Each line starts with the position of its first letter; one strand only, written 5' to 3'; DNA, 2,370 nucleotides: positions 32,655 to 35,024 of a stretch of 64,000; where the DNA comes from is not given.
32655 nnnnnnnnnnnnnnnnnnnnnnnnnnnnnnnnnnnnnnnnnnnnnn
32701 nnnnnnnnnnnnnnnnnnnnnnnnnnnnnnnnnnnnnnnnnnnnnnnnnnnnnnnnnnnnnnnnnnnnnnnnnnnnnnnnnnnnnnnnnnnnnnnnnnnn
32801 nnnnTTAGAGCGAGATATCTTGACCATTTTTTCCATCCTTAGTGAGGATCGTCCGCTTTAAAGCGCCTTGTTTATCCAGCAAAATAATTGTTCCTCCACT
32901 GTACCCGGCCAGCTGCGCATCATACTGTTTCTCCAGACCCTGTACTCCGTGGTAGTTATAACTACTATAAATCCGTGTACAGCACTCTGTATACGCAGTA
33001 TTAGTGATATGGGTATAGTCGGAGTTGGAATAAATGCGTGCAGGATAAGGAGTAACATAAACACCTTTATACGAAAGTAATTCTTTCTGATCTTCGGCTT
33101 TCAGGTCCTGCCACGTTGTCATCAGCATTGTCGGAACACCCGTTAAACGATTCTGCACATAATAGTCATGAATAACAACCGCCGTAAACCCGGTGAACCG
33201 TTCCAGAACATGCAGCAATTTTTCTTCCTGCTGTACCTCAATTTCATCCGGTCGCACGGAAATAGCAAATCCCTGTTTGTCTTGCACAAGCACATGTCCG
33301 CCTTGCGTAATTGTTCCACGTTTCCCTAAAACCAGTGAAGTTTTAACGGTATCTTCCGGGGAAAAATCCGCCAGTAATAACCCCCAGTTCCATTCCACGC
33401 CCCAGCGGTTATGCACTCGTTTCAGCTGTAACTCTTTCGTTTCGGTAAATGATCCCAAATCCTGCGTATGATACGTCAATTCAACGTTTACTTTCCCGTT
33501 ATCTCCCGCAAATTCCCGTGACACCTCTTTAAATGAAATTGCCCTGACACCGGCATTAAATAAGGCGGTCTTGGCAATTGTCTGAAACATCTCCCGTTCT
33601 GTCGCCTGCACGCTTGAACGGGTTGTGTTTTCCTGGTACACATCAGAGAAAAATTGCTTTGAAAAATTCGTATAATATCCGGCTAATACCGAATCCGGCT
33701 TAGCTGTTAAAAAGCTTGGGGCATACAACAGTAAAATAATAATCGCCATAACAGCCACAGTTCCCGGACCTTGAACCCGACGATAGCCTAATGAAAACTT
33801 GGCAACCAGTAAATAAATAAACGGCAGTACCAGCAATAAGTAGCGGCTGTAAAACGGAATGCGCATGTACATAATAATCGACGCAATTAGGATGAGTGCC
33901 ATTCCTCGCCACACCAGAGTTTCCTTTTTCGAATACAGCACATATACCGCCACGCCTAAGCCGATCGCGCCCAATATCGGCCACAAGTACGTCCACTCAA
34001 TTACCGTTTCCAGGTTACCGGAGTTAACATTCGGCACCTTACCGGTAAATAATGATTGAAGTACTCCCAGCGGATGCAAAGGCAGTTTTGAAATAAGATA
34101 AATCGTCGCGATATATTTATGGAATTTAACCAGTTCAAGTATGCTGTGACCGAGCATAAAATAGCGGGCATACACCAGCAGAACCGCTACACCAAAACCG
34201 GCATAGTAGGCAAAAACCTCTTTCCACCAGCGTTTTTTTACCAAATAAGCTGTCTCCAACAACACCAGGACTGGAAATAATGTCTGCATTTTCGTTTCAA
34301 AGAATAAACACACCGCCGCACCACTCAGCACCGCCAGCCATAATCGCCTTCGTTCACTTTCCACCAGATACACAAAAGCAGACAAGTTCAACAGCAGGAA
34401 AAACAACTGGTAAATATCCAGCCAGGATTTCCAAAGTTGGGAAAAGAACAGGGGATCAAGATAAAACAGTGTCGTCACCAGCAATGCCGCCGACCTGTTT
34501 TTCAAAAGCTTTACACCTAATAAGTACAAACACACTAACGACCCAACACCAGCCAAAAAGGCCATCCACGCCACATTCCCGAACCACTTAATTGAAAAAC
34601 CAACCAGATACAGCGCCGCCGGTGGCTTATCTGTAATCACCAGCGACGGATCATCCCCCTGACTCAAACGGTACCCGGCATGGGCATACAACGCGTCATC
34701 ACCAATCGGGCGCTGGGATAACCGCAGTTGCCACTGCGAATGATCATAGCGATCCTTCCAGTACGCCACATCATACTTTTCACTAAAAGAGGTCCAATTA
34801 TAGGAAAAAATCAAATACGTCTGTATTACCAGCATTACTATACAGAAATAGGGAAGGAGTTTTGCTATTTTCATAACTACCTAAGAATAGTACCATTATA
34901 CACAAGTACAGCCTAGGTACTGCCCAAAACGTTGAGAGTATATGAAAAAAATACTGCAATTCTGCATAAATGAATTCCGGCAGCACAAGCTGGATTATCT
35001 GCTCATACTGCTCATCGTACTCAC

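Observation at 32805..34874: GT-C glycosyltransferase fused to a C-terminal PBP-dimerisation-like domain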

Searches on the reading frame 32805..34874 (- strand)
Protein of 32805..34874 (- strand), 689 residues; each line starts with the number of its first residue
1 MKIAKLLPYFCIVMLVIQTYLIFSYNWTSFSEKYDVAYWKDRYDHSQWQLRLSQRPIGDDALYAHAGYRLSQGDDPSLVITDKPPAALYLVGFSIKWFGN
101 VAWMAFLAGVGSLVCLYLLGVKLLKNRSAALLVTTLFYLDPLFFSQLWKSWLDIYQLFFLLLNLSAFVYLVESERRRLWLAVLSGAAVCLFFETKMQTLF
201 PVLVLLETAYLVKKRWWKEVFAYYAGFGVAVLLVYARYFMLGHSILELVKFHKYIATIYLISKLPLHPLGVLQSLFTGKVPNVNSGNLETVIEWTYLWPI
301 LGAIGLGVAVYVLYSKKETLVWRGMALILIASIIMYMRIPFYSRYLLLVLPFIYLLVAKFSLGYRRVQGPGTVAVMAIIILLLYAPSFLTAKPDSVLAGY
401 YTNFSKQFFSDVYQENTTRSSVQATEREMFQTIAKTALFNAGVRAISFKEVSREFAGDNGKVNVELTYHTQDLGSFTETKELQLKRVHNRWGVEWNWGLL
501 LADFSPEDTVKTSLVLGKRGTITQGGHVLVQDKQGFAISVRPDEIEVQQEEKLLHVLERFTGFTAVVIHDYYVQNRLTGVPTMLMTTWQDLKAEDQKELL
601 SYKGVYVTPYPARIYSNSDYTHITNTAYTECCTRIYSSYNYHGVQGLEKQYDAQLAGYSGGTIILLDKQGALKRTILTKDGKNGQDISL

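Call 3: search_protein_families(library=pfam, proteins=[window:32805-34874:-], max_evalue=1)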
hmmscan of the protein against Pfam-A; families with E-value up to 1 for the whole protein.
window:32805-34874:- (689 aa): 3 families
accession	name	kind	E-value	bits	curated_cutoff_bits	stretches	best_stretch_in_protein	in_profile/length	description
PF03717.20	PBP_dimer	-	7.4e-12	46.5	24.4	1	518-675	5-178/180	Penicillin-binding Protein dimerisation domain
PF02366.24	PMT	-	0.0012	18.9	22.7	1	101-231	85-215/245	Dolichyl-phosphate-mannose-protein mannosyltransferase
PF05223.17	MecA_N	-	0.073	13.8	22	1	393-504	2-113/117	NTF2-like N-terminal transpeptidase domain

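Call 4: search_protein_families(library=ncbifam, proteins=[window:32805-34874:-], max_evalue=1)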
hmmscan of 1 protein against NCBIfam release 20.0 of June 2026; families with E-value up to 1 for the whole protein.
window:32805-34874:- (689 aa): 7 families
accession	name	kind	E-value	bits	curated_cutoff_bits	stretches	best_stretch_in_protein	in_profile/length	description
NF051842.1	PBP4_5_Efaec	equivalog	1.2e-14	53.7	700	1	391-689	35-337/668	penicillin-binding protein PBP4(5)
TIGR03423.1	pbp2_mrdA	equivalog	3.1e-11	42.5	455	1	505-689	36-231/593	penicillin-binding protein 2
NF000237.1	MECA_PBP2A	equivalog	2.3e-08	32.8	750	1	374-689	8-326/668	PBP2a family beta-lactam-resistant peptidoglycan transpeptidase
NF000408.1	MECA2_pure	exception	5.2e-07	28.2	1525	1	397-689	30-326/668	PBP2a family beta-lactam-resistant peptidoglycan transpeptidase MecA2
NF000410.1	MECA1_pure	exception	7.5e-05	21.1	1480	1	376-689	8-324/666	PBP2a family beta-lactam-resistant peptidoglycan transpeptidase MecA1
TIGR02214.1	spoVD_pbp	equivalog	0.00056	18.4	688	1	517-671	47-195/636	stage V sporulation protein D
NF038278.1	strep_PBP2B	exception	0.021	13.3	975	1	636-689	256-309/678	penicillin-binding protein PBP2B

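Call 6: find_homologous_proteins(query=window:32805-34874:-)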
Query window:32805-34874:- (689 aa): 36 proteins with E <= 0.001 among 8000 candidates.
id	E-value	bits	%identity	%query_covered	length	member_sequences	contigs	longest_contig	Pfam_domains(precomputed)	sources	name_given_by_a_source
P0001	0.0e+0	1561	100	100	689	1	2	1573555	PF03717.21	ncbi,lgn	-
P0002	2.3e-180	620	43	100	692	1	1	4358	PF03717.21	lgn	-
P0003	6.8e-169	582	41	97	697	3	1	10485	PF03717.21,PF13231.13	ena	-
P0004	1.5e-168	581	42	96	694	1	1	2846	PF03717.21,PF05223.18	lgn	-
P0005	6.5e-167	575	42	97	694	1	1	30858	PF03717.21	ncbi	-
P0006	5.9e-165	569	40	96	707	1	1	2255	PF03717.21,PF05223.18,PF02366.25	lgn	-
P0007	8.2e-164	565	40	98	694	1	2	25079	PF03717.21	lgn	-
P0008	3.4e-163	563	41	98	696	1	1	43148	PF03717.21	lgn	-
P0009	6.0e-163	562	39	100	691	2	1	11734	PF03717.21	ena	-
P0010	4.0e-162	559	40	100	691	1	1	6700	PF03717.21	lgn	-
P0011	1.2e-161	558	38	99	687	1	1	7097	PF03717.21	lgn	-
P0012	1.5e-160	554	42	95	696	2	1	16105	PF03717.21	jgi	jgi:hypothetical protein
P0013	4.6e-159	549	40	100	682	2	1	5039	PF03717.21,PF13231.13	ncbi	-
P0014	7.3e-159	549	39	99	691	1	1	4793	PF03717.21,PF13231.13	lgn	-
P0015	7.7e-159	549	39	98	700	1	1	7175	PF03717.21,PF02366.25,PF13231.13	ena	-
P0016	1.8e-158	547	39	99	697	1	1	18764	PF03717.21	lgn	-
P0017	2.9e-158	547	39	96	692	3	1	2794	PF03717.21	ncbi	-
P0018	3.6e-154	533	39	100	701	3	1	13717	PF03717.21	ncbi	-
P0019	1.4e-153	531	37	100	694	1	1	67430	PF03717.21,PF13231.13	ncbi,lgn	-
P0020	2.2e-153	530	38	99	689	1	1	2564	PF03717.21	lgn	-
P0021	3.3e-153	530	37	100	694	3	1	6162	PF03717.21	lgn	-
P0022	1.3e-152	528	38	100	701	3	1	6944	PF03717.21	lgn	-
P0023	4.1e-152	526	39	96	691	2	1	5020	PF03717.21,PF13231.13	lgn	-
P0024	7.3e-152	525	39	99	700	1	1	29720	PF03717.21,PF13231.13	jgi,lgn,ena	-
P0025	6.3e-151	522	38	96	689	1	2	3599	PF03717.21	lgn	-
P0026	3.1e-150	520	36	100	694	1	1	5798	PF03717.21,PF13231.13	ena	-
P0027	5.2e-150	519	37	99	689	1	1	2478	PF03717.21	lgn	-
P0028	5.7e-150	519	36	100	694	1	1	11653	PF03717.21,PF13231.13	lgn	-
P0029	3.5e-148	513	37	96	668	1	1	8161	PF03717.21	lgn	-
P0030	2.0e-146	507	37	99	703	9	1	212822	PF03717.21,PF13231.13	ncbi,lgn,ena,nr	ncbi:MAG: hypothetical protein COY68_03590 [Candidatus Levybacteria bacterium CG_4_10_14_0_8_um_filt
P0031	1.8e-145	504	38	100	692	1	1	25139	PF03717.21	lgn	-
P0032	9.4e-145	502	39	98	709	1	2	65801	PF03717.21,PF05223.18,PF02366.25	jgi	jgi:hypothetical protein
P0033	4.0e-140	487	37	99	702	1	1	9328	PF03717.21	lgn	-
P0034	5.1e-133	463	39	90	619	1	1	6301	PF03717.21,PF13231.13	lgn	-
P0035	2.7e-125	438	35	90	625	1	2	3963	PF03717.21,PF13231.13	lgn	-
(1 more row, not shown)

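Call 13: find_encoding_contigs(protein=P0001, flank=3000, max_places=2)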
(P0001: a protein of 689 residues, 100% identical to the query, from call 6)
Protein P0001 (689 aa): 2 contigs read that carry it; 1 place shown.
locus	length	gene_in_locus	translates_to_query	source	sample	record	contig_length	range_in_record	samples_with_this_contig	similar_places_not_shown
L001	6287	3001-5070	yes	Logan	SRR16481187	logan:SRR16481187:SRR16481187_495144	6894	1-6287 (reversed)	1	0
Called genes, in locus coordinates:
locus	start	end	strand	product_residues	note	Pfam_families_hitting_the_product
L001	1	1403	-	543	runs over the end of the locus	PF02366:PMT, PF13231:PMT_2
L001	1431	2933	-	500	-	PF13231:PMT_2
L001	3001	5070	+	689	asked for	PF03717:PBP_dimer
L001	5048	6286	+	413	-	?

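Call 21: predict_structure(alignment_id=A1)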
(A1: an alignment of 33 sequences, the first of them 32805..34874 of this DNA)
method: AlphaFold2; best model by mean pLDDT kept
length: 689 residues; sequences in the alignment: 33
mean_pLDDT: 88.7   pTM: 0.83
mean pLDDT of the five models: 88.7, 88.5, 88.1, 83.6, 83.4
residues with pLDDT >= 90: 409; 70-90: 241; 50-70: 37; < 50: 2
segments of 3 or more residues with pLDDT < 50: none
pLDDT, mean of each block of 10 residues (from residue 1): 75 93 89 88 79 70 85 83 85 93 94 98 92 94 87 93 96 92 97 84 94 96 98 93 91 80 69 87 71 86 95 92 94 84 85 94 64 84 88 89 91 83 79 93 94 93 97 95 91 93 95 94 92 93 86 89 84 77 89 92 93 84 86 86 92 93 97 96 93
secondary structure, 60 per line:
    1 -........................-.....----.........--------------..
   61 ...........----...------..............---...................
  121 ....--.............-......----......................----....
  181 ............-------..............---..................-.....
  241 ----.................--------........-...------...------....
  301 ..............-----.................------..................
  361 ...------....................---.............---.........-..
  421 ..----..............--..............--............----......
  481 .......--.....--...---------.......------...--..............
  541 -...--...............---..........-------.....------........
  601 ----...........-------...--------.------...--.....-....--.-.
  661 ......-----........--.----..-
elements in order: H2-25 H27-31 H36-44 H59-71 H85-98 H102-124 H127-139 H141-146 H151-172 H177-192 H200-213 H217-234 H236-240 H245-261 H270-277 E279-281 E288-290 H297-314 H320-336 H343-363 H370-389 H393-405 H409-416 H419-422 H427-440 E443-456 E459-470 E475-487 E490-494 E509-515 E522-524 E527-540 H547-561 H565-574 E582-586 H593-600 E605-615 E623-625 E641-643 H646-650 H652-655 E660-666 E672-679

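Call 23: fold_search(model_id=the predicted structure, library=pdb)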
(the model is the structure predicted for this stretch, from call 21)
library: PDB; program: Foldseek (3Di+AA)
matches with E <= 10: 633; with E <= 0.001: 116
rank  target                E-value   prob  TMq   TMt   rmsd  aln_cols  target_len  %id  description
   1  7bn9_A                1.2e-13  1.00  0.23  0.24   9.9       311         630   20  Crystal Structure of Bacillus subtilis Penicillin Binding Protein 3 (released 2022-03-02)
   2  9i9t_A                1.5e-13  1.00  0.22  0.23  10.6       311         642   15  Room-temperature structure of PBP2a at EuXFEL (released 2026-02-18)
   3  1mwu_A                2.0e-13  1.00  0.22  0.23  10.6       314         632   14  Structure of methicillin acyl-Penicillin binding protein 2a from methicillin resistant Staphylococcus aureus strain 27 (released 2002-11-06)
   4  4bl2_A                2.1e-13  1.00  0.21  0.22  10.3       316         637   14  Crystal structure of PBP2a clinical mutant E150K from MRSA (released 2014-05-21)
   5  1vqq_A                3.1e-13  1.00  0.22  0.23  10.7       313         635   14  Structure of Penicillin binding protein 2a from methicillin resistant Staphylococcus aureus strain 27r at 1.80 A resol (released 2004-12-28)
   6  9i9t_B                3.6e-13  1.00  0.21  0.23  10.7       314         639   15  Room-temperature structure of PBP2a at EuXFEL (released 2026-02-18)
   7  5m1a_A                4.4e-13  1.00  0.21  0.22  10.2       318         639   14  Crystal structure of PBP2a from MRSA in the presence of Ceftazidime ligand (released 2017-02-08)
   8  9i9s_A                4.6e-13  1.00  0.22  0.23  10.2       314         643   14  Room temperature structure of PBP2a at the LCLS (released 2026-02-18)
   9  1mws_A                4.6e-13  1.00  0.22  0.23  10.7       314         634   14  Structure of nitrocefin acyl-Penicillin binding protein 2a from methicillin resistant Staphylococcus aureus strain 27r (released 2002-11-06)
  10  8f3f                  8.5e-13  1.00  0.26  0.28  11.1       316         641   14  Crystal structure of Penicillin Binding Protein 5 (PBP5) T485M variant apo form from Enterococcus faecium (released 2023-07-05)
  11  4bl3_B                8.5e-13  1.00  0.21  0.23  10.8       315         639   14  Crystal structure of PBP2a clinical mutant N146K from MRSA (released 2014-05-21)
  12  8f3j                  9.2e-13  1.00  0.26  0.27  11.1       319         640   13  Crystal structure of Penicillin Binding Protein 5 (PBP5) T485A variant apo form from Enterococcus faecium (released 2023-07-05)
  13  4cpk_A                9.2e-13  1.00  0.22  0.23  10.6       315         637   14  Crystal structure of PBP2a double clinical mutant N146K-E150K from MRSA (released 2014-09-10)
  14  8f3z                  9.7e-13  1.00  0.26  0.28  10.8       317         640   14  Crystal structure of Penicillin Binding Protein 5 (PBP5) S422A variant apo form from Enterococcus faecium (released 2023-07-05)
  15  1mwt_A                9.7e-13  1.00  0.22  0.23  10.6       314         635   14  Structure of penicillin G acyl-Penicillin binding protein 2a from methicillin resistant Staphylococcus aureus strain 2 (released 2002-11-06)
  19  3zfz_B                1.4e-12  1.00  0.22  0.23  10.7       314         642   14  Crystal structure of ceftaroline acyl-PBP2a from MRSA with non- covalently bound ceftaroline and muramic acid at allos (released 2013-10-09)
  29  3zfz_A                2.5e-12  1.00  0.22  0.23  10.7       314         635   14  Crystal structure of ceftaroline acyl-PBP2a from MRSA with non- covalently bound ceftaroline and muramic acid at allos (released 2013-10-09)
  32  3zg5_A                2.9e-12  1.00  0.22  0.23  10.5       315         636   14  Crystal structure of PBP2a from MRSA in complex with peptidoglycan analogue at allosteric (released 2013-10-09)
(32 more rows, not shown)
